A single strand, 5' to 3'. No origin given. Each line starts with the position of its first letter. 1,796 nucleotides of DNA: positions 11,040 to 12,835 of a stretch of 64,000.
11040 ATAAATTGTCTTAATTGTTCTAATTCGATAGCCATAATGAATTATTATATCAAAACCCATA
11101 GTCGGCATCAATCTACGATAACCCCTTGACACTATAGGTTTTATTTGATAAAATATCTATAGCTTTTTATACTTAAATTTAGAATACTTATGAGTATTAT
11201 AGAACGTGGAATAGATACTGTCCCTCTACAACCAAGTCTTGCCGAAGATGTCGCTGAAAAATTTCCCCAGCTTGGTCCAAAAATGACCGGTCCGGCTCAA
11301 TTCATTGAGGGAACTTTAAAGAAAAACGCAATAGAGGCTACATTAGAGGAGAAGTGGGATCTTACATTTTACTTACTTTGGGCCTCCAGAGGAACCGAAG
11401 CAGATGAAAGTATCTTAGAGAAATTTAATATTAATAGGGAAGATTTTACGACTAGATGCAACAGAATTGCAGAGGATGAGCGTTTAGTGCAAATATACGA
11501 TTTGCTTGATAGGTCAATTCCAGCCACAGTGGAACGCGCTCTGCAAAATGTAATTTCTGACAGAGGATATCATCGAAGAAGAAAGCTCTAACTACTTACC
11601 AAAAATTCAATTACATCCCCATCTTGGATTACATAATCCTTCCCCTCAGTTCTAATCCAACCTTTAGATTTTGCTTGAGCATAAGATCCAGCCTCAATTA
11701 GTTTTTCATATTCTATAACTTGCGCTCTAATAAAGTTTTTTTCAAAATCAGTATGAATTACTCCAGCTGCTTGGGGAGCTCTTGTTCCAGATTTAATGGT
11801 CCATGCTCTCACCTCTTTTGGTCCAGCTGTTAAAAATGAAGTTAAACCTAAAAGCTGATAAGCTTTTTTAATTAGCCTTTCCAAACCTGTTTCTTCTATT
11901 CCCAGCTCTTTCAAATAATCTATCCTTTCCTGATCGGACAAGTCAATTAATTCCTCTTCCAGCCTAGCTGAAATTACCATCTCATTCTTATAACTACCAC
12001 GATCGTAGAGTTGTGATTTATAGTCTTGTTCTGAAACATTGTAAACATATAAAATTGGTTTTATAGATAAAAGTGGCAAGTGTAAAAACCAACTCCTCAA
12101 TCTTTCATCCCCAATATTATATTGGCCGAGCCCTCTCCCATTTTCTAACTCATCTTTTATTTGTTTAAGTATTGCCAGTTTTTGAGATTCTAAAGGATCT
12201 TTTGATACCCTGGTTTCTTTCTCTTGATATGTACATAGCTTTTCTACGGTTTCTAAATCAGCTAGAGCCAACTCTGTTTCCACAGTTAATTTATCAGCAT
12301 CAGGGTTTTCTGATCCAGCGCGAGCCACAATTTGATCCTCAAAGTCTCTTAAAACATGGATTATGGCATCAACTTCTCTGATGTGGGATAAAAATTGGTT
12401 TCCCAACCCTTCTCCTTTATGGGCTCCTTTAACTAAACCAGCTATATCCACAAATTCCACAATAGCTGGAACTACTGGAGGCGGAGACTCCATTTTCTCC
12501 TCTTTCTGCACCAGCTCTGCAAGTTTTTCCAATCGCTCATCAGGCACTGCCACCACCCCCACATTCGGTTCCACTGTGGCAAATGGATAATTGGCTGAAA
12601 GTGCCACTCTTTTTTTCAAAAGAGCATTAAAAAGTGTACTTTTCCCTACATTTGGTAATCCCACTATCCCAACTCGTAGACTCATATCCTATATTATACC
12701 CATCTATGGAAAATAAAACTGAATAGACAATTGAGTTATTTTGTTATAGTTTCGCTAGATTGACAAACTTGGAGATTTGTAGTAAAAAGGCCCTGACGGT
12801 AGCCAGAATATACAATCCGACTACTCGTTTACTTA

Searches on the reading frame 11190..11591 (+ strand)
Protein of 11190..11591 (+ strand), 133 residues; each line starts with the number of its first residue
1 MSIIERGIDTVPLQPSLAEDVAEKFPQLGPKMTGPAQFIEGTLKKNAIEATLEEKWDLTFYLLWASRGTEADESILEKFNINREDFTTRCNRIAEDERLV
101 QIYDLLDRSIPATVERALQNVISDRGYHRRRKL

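Call 7: search_protein_families(library=pfam, proteins=[window:11190-11591:+])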
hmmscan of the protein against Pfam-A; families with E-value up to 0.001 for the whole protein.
window:11190-11591:+ (133 aa): 0 families

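Call 28: list_cluster_members(proteins=[window:12747-12929:-, window:12747-12842:-, window:12873-12971:+, window:12760-12843:+, window:14513-14728:-, window:11190-11588:+, window:10031-11074:-])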
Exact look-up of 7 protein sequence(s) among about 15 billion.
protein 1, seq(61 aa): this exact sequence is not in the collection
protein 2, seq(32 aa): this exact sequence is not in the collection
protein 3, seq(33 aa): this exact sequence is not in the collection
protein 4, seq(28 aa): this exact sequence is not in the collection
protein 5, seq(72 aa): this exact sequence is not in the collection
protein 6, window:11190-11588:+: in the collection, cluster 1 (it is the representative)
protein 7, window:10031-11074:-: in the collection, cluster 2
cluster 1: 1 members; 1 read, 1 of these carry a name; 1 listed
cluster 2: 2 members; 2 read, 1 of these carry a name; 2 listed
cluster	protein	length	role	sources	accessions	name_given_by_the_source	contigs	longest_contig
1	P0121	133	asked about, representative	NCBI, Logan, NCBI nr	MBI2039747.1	hypothetical protein HYT18_01615 [Candidatus Microgenomates bacterium] | hypothetical protein [Candidatus Microgenomates bacterium]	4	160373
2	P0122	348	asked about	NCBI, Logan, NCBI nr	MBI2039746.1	hypothetical protein HYT18_01610 [Candidatus Microgenomates bacterium] | hypothetical protein [Candidatus Microgenomates bacterium]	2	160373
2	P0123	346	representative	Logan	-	-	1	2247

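Call 51: search_protein_families(library=ncbifam, proteins=[window:11190-11588:+], max_evalue=0.1)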
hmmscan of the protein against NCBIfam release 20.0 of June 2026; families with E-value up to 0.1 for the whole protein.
window:11190-11588:+ (133 aa): 0 families

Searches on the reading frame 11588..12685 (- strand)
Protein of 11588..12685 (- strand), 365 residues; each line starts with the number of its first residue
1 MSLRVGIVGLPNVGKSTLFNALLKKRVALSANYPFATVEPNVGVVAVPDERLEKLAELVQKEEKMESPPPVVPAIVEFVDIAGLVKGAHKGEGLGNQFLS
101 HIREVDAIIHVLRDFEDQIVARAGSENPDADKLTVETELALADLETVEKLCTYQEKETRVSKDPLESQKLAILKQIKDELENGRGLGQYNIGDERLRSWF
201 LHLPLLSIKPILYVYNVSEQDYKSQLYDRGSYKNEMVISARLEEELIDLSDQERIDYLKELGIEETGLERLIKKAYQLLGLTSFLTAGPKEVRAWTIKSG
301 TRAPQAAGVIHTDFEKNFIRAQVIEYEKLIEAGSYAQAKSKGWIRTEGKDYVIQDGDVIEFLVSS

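Call 7: search_protein_families(library=pfam, proteins=[window:11588-12685:-])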
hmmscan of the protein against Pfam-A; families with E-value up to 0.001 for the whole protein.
window:11588-12685:- (365 aa): 4 families
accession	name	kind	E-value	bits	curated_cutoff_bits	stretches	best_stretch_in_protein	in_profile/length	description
PF06071.19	YchF-GTPase_C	-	3.2e-37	127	27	1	281-362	1-82/84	Protein of unknown function (DUF933)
PF01926.29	MMR_HSR1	-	4.7e-23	81.9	21.9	1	4-117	1-87/113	50S ribosome-binding GTPase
PF02421.24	FeoB_N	-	2.5e-07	30.8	27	1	4-50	2-47/156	Ferrous iron transport protein B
PF00350.29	Dynamin_N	-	0.00043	20.8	27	0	5-31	1-27/168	Dynamin family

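Call 10: find_encoding_contigs(protein=window:11588-12685:-, flank=3000, max_places=6)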
Protein window:11588-12685:- (365 aa): no gene with exactly this product is on record in the collection.

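Call 11: find_related_loci(query=window:11591-12685:-, collection=genome_contigs, flank=4000)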
Query window:11591-12685:- (365 aa) in genome_contigs; peptide patterns used: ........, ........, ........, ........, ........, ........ (x = any residue, [..] = any of these).
577 stretches matched a pattern; 514 encode a relative of the query (tblastn E <= 1e-3); the best 80 are kept; 80 distinct loci.
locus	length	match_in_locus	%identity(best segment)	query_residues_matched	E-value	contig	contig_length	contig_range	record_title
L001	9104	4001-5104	74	1-365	0e+0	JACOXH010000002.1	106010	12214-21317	MAG: Candidatus Daviesbacteria bacterium isolate NC_groundwater_148_Ag_S-0.1um_39_10 S4_GD2017_2_S1_scaffold_80, whole g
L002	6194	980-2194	70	2-365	0e+0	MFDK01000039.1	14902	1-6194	MAG: Candidatus Daviesbacteria bacterium RIFCSPLOWO2_01_FULL_37_10 rifcsplowo2_01_scaffold_8706, whole genome shotgun se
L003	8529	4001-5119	74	2-365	7e-179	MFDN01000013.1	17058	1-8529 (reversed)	MAG: Candidatus Daviesbacteria bacterium RIFCSPLOWO2_01_FULL_39_23 rifcsplowo2_01_scaffold_6770, whole genome shotgun se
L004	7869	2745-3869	73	3-365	8e-178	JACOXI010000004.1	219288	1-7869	MAG: Candidatus Daviesbacteria bacterium isolate NC_groundwater_149_Ag_S-0.1um_39_14 S4_GD2017_2_S1_scaffold_23, whole g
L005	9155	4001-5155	70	1-365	2e-175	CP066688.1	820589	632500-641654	MAG: Candidatus Daviesbacteria bacterium isolate NC_groundwater_497_Ag_S-0.1um_39_22 chromosome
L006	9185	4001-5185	69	1-365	7e-175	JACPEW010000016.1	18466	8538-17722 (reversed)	MAG: Candidatus Daviesbacteria bacterium isolate NC_groundwater_345_Ag_B-0.1um_36_18 GD18-4_B1_scaffold_535783, whole ge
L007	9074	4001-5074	73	1-365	2e-173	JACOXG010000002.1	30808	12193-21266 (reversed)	MAG: Candidatus Daviesbacteria bacterium isolate NC_groundwater_147_Ag_S-0.1um_38_19 S4_GD2017_2_S1_scaffold_1220, whole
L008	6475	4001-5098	76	1-365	3e-173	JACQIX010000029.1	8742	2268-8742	MAG: Candidatus Daviesbacteria bacterium isolate NC_groundwater_1136_Ag_S-0.1um_38_183 S_p1_S3_coassembly_k141_1649331,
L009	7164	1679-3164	71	1-365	6e-171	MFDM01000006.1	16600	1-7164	MAG: Candidatus Daviesbacteria bacterium RIFCSPLOWO2_01_FULL_39_12 rifcsplowo2_01_scaffold_14637, whole genome shotgun s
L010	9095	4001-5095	70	1-365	7e-170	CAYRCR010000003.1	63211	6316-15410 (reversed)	MAG TPA_asm: uncultured Gammaproteobacteria bacterium isolate SRP050083_co1_366 genome assembly, contig: NODE_97_length_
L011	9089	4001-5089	71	4-365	3e-169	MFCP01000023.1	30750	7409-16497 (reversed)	MAG: Candidatus Daviesbacteria bacterium RIFCSPHIGHO2_01_FULL_40_11 rifcsphigho2_01_scaffold_3209, whole genome shotgun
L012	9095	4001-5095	70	2-365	8e-169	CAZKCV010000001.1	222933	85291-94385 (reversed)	MAG TPA_asm: uncultured Gammaproteobacteria bacterium isolate binchicken_co251_142 genome assembly, contig: NODE_86_leng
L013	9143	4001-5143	69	1-365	4e-168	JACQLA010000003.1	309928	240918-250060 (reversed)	MAG: Candidatus Microgenomates bacterium isolate NC_groundwater_1191_Ag_S-0.1um_40_427 S_p1_S3_coassembly_k141_207499, w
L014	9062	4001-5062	70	1-365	2e-166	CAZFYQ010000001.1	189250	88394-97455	MAG TPA_asm: uncultured Gammaproteobacteria bacterium isolate SRP200132_co1_341 genome assembly, contig: NODE_57_length_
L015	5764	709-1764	69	2-365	3e-166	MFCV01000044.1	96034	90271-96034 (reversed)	MAG: Candidatus Daviesbacteria bacterium RIFCSPHIGHO2_02_FULL_36_13 rifcsphigho2_02_scaffold_790, whole genome shotgun s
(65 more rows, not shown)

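Call 19: find_homologous_proteins(query=window:11591-12685:-, max_evalue=1e-100)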
Query window:11591-12685:- (365 aa): 1732 proteins with E <= 1e-100 among 8000 candidates; the best 120 are listed.
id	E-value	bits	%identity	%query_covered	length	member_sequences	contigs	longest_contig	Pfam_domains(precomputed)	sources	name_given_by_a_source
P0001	3.5e-234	794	100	100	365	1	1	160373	PF01926.30,PF02421.25,PF06071.20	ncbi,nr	ncbi:redox-regulated ATPase YchF [Candidatus Microgenomates bacterium]|nr:redox-regulated ATPase Ych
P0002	2.3e-178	610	77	100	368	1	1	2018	PF01926.30,PF02421.25,PF06071.20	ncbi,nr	ncbi:MAG: redox-regulated ATPase YchF [Candidatus Daviesbacteria bacterium]|nr:redox-regulated ATPas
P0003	6.0e-178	609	76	100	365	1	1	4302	PF01926.30,PF02421.25,PF06071.20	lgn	-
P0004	9.8e-178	608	78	98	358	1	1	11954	PF01926.30,PF02421.25,PF06071.20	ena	-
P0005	4.9e-177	606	75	100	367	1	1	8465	PF01926.30,PF02421.25,PF06071.20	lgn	-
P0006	6.5e-177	606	76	100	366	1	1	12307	PF01926.30,PF02421.25,PF06071.20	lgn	-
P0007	1.2e-176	605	75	100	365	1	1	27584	PF01926.30,PF02421.25,PF06071.20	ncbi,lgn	-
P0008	1.9e-176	604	77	100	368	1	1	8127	PF01926.30,PF02421.25,PF06071.20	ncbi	-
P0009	3.6e-176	603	76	100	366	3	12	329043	PF01926.30,PF02421.25,PF06071.20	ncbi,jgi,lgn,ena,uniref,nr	ncbi:MAG: GTP-binding protein YchF [Candidatus Daviesbacteria bacterium GW2011_GWA1_41_61]|uniref:Ri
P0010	1.3e-175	601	75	100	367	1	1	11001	PF01926.30,PF02421.25,PF06071.20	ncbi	-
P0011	1.6e-175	601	75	100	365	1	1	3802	PF01926.30,PF02421.25,PF06071.20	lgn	-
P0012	1.9e-175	601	75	100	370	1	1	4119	PF01926.30,PF02421.25,PF06071.20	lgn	-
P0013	2.6e-175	600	75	100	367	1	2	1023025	PF01926.30,PF02421.25,PF06071.20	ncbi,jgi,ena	-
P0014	4.1e-175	600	75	100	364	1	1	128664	PF01926.30,PF02421.25,PF06071.20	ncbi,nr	ncbi:redox-regulated ATPase YchF [Candidatus Daviesbacteria bacterium]|nr:redox-regulated ATPase Ych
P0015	5.4e-175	599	77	100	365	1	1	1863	PF01926.30,PF02421.25,PF06071.20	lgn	-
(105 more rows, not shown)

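Call 20: find_encoding_contigs(protein=P0001, flank=4000, max_places=3)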
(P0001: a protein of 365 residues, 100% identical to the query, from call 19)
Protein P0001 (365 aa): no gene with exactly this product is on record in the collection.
